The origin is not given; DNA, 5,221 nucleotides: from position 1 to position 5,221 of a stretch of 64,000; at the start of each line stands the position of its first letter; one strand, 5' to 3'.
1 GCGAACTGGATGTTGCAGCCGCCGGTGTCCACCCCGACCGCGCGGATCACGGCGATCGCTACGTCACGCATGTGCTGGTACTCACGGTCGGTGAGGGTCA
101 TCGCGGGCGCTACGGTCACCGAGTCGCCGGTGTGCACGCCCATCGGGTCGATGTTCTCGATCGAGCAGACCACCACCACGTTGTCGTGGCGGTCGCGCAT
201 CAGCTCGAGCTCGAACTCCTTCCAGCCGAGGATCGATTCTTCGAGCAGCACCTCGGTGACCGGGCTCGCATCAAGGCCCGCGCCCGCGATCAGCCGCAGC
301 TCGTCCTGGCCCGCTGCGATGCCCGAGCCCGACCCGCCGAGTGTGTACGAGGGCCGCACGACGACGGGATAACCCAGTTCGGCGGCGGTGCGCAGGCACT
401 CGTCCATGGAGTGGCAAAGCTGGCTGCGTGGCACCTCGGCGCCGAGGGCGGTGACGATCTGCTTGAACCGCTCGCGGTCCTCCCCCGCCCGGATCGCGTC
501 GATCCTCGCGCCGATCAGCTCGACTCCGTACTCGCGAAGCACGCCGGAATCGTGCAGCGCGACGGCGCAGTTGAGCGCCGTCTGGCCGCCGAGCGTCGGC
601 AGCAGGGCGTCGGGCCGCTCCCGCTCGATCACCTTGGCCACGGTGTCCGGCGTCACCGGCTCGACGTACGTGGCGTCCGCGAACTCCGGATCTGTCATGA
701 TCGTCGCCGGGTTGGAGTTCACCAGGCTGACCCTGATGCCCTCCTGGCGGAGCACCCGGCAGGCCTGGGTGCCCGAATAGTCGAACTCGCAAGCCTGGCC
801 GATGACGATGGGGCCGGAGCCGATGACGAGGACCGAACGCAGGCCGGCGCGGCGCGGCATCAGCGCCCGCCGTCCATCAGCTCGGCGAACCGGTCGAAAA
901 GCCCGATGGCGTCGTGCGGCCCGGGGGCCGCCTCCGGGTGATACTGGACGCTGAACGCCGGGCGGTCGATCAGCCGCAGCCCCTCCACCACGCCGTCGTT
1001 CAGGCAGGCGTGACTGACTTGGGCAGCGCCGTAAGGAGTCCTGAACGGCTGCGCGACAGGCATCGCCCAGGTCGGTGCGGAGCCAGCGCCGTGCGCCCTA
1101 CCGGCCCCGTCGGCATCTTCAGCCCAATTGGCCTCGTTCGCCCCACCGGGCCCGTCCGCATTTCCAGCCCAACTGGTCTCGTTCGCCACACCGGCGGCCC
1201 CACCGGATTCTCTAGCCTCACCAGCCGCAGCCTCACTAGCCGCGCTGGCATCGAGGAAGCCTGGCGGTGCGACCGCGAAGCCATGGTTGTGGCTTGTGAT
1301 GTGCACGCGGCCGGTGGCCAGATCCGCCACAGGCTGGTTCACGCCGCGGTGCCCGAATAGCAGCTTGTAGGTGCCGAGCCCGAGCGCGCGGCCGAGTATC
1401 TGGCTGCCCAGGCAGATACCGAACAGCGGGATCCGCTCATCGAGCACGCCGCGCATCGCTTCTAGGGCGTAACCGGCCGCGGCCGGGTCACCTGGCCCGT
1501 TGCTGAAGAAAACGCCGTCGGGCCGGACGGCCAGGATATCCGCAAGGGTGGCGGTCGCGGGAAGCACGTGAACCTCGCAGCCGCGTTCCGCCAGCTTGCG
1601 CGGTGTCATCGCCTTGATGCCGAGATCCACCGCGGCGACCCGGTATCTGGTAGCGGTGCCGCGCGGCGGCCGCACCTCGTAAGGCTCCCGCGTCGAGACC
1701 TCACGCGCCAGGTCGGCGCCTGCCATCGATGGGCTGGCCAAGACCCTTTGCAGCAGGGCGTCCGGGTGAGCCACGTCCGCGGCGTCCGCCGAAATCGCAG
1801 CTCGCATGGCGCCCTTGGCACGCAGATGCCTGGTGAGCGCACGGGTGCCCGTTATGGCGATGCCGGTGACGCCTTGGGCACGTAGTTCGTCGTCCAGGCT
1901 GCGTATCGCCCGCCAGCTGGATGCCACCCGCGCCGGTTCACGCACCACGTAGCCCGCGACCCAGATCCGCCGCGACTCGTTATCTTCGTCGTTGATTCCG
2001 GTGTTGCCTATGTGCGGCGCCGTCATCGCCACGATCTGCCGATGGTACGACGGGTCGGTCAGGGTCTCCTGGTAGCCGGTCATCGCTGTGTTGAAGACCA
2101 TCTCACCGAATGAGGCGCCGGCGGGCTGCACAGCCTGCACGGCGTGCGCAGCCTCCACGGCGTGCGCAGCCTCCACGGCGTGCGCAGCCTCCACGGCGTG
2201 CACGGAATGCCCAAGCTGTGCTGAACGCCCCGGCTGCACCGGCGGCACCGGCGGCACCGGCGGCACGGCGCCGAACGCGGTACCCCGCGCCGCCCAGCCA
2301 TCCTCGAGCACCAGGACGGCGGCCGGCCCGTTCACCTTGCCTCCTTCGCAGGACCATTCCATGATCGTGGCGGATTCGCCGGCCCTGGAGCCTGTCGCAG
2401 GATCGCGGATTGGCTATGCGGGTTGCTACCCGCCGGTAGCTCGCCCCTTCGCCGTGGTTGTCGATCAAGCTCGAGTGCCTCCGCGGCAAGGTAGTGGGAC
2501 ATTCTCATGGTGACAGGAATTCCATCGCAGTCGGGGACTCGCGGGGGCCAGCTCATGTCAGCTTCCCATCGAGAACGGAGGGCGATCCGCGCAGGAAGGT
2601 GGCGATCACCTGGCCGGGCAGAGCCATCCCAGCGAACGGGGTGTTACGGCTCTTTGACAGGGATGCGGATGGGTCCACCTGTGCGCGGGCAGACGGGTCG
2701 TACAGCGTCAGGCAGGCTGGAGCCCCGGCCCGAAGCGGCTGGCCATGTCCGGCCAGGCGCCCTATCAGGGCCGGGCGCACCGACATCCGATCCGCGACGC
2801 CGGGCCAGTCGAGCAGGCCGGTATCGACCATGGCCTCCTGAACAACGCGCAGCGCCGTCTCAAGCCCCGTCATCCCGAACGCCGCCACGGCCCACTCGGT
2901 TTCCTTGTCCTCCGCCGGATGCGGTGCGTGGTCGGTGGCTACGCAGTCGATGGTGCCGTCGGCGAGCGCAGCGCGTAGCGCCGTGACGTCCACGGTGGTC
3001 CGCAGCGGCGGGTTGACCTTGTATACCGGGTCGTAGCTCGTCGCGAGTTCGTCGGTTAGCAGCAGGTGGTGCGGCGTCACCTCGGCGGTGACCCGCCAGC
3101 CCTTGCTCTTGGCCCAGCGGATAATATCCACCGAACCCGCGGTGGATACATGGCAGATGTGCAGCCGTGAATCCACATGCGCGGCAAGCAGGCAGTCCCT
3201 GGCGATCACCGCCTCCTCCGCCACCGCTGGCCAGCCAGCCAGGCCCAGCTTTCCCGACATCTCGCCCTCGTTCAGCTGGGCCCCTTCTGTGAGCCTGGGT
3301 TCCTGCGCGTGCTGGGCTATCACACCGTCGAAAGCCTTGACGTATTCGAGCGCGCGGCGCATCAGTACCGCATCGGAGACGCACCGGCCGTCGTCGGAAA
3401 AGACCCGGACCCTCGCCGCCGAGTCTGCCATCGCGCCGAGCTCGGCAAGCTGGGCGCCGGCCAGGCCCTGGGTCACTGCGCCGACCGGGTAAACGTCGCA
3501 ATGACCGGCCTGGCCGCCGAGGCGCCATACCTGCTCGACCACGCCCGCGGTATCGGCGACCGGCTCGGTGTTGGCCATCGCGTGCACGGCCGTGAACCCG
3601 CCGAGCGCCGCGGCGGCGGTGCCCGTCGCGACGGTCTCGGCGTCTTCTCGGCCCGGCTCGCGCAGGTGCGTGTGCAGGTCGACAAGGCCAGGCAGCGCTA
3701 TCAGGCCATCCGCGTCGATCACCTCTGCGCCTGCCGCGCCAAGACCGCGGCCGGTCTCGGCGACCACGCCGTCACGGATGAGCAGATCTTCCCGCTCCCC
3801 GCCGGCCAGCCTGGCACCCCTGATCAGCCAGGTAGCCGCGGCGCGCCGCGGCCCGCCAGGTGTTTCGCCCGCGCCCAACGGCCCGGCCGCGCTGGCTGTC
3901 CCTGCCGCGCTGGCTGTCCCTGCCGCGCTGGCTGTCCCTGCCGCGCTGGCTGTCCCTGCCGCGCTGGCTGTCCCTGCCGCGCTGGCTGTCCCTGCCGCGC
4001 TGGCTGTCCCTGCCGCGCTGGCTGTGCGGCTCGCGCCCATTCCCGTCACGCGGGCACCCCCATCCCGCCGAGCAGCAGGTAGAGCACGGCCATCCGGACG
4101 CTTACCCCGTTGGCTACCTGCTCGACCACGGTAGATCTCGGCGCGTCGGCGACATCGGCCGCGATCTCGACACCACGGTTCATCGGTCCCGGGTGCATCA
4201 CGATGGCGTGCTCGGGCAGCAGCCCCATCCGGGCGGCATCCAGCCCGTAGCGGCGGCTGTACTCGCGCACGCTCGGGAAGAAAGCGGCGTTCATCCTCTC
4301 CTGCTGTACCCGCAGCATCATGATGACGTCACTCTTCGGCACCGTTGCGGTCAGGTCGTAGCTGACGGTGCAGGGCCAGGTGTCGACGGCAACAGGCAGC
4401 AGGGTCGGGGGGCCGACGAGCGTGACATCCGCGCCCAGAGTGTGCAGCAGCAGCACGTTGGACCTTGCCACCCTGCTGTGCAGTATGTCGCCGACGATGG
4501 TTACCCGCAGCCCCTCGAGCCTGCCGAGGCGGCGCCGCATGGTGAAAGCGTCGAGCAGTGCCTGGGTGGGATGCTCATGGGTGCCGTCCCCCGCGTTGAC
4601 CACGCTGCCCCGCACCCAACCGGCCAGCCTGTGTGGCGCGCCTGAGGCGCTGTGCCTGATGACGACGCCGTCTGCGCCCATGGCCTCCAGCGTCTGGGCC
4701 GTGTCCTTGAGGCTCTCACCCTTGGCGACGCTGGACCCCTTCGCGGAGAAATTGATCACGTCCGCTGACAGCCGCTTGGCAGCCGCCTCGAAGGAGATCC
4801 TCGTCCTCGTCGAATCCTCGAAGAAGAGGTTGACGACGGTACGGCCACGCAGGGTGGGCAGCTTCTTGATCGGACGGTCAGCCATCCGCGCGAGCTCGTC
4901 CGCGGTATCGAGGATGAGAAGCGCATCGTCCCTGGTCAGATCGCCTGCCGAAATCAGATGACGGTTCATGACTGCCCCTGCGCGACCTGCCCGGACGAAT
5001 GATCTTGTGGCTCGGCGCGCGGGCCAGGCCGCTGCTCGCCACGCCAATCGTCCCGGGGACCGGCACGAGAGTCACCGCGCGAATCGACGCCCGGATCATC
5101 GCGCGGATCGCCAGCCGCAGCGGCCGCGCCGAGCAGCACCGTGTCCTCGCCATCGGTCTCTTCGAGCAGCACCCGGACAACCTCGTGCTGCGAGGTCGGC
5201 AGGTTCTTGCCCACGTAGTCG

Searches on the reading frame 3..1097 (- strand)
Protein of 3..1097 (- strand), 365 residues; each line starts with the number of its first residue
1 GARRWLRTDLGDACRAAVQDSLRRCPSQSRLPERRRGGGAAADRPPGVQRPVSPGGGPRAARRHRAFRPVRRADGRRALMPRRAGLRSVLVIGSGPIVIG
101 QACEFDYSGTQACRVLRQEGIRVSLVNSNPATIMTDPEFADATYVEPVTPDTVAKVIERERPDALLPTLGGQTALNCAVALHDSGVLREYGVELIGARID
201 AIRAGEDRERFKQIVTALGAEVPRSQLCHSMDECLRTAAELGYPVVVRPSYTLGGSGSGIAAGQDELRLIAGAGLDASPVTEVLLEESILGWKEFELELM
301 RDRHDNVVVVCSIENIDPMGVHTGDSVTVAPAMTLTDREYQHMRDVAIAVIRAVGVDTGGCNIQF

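Call 73: search_protein_families(library=pfam, proteins=[window:3-1097:-], max_evalue=0.00001)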
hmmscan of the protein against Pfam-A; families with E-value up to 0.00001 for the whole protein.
window:3-1097:- (365 aa): 2 families
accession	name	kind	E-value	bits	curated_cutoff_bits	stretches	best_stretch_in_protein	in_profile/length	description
PF25596.1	CPSase_L_D1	-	9.9e-48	161.3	27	1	87-203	3-117/118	Carbamoyl phosphate synthase preATP-grasp domain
PF02786.22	CPSase_L_D2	-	8.8e-47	159.8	19.8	1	207-365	1-162/211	Carbamoyl-phosphate synthase L chain, ATP binding domain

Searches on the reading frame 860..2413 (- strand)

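Call 73: search_protein_families(library=pfam, proteins=[window:860-2413:-], max_evalue=0.00001)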
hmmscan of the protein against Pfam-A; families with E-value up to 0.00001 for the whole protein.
window:860-2413:- (517 aa): 3 families
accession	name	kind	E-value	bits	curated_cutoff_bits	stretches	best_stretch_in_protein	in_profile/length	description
PF00988.28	CPSase_sm_chain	-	2.1e-43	147.6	27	1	98-207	17-126/126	Carbamoyl-phosphate synthase small chain, CPSase domain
PF00117.34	GATase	-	2.8e-39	135.2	22.8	2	262-393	3-148/190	Glutamine amidotransferase class-I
PF07722.19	Peptidase_C26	-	1.6e-08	35.1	20.5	0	314-351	92-129/219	Peptidase C26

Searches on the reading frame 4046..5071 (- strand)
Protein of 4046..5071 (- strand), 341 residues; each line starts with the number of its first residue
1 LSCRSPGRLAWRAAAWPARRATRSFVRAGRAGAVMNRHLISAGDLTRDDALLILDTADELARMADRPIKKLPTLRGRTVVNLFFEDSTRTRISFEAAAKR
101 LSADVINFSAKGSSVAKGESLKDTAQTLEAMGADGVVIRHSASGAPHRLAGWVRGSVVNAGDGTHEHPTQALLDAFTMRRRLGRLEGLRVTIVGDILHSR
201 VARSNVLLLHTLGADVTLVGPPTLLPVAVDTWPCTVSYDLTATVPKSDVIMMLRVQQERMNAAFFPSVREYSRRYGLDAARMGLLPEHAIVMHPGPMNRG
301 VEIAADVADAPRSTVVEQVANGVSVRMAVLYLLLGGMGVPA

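Call 73: search_protein_families(library=pfam, proteins=[window:4046-5071:-], max_evalue=0.00001)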
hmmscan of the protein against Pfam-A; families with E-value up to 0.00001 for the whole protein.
window:4046-5071:- (341 aa): 2 families
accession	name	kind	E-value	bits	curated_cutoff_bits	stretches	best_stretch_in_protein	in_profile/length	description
PF02729.26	OTCace_N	-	1.8e-46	158.3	29.9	1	37-179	1-147/148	Aspartate/ornithine carbamoyltransferase, carbamoyl-P binding domain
PF00185.30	OTCace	-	2.4e-25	89.9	29.4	1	186-333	1-157/157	Aspartate/ornithine carbamoyltransferase, Asp/Orn binding domain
